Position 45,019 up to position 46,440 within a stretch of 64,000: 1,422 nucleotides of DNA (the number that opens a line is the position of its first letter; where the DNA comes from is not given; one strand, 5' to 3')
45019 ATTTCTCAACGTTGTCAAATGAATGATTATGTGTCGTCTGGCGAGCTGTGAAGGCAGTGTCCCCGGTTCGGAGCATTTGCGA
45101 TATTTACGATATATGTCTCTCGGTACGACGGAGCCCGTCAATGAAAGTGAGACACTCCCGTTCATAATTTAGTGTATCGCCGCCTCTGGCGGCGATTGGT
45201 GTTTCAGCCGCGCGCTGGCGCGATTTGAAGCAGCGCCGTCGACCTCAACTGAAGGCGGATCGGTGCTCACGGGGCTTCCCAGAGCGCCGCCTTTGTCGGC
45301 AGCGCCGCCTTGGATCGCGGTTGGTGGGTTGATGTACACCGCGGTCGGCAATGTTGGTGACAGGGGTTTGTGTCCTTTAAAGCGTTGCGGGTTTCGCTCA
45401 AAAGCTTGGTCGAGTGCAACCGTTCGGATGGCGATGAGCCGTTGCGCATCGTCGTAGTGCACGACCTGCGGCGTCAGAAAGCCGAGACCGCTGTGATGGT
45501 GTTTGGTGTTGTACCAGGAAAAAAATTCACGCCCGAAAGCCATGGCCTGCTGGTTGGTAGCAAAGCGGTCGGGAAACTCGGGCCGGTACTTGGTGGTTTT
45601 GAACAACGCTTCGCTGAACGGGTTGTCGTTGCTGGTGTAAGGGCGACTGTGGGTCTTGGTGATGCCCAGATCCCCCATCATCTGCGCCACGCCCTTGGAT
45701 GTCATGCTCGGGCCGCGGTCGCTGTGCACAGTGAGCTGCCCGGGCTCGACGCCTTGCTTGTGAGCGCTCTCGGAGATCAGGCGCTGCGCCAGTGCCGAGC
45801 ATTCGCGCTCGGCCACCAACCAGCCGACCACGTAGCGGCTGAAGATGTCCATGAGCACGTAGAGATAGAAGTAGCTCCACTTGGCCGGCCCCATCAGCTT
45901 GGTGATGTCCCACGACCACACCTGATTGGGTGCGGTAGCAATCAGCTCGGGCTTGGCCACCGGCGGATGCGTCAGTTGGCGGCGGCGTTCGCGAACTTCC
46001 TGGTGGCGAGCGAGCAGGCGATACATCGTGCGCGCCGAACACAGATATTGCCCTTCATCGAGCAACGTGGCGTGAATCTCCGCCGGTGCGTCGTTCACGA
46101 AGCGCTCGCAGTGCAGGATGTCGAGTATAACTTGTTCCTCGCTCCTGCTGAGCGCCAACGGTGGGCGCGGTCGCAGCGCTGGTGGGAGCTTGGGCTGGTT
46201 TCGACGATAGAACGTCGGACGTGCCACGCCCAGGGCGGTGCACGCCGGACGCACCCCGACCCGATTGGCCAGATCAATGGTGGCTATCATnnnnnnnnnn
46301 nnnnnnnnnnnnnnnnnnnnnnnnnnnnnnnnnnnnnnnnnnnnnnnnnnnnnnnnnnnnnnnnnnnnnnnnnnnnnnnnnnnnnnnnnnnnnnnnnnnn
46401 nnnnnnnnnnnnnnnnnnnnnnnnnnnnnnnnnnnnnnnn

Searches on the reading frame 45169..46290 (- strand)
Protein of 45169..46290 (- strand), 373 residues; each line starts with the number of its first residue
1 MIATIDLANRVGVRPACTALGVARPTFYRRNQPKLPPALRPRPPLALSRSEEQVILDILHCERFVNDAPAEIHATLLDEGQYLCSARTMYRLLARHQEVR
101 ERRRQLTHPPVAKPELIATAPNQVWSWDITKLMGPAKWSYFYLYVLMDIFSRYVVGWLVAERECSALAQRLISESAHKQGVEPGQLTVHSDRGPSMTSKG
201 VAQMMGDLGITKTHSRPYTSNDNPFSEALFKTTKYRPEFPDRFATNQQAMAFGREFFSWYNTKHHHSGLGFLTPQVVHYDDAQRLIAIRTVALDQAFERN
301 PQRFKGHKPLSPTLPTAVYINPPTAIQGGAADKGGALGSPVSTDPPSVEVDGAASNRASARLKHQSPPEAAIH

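Call 8: search_protein_families(library=pfam, proteins=[window:45169-46290:-], max_evalue=0.01)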
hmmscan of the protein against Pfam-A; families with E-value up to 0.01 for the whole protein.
window:45169-46290:- (373 aa): 3 families
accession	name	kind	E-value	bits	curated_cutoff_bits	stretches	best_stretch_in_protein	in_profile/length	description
PF00665.32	rve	-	3.8e-23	82.1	32.6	1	119-219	2-101/102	Integrase core domain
PF13683.12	rve_3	-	6.1e-11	42.4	26.5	1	209-274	2-67/67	Integrase core domain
PF13565.12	HTH_32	-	0.0064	17.4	33.7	0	40-93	23-73/73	Homeodomain-like domain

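Call 27: search_protein_families(library=ncbifam, proteins=[window:45169-46290:-], max_evalue=0.01)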
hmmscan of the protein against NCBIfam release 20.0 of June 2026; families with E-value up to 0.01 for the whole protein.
window:45169-46290:- (373 aa): 2 families
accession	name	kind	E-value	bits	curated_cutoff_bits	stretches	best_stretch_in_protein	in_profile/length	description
NF033516.0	transpos_IS3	equivalog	2.5e-52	178.4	160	1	7-277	97-368/369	IS3 family transposase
NF033577.2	transpos_IS481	equivalog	3.1e-26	92.5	224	1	11-275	14-281/284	IS481 family transposase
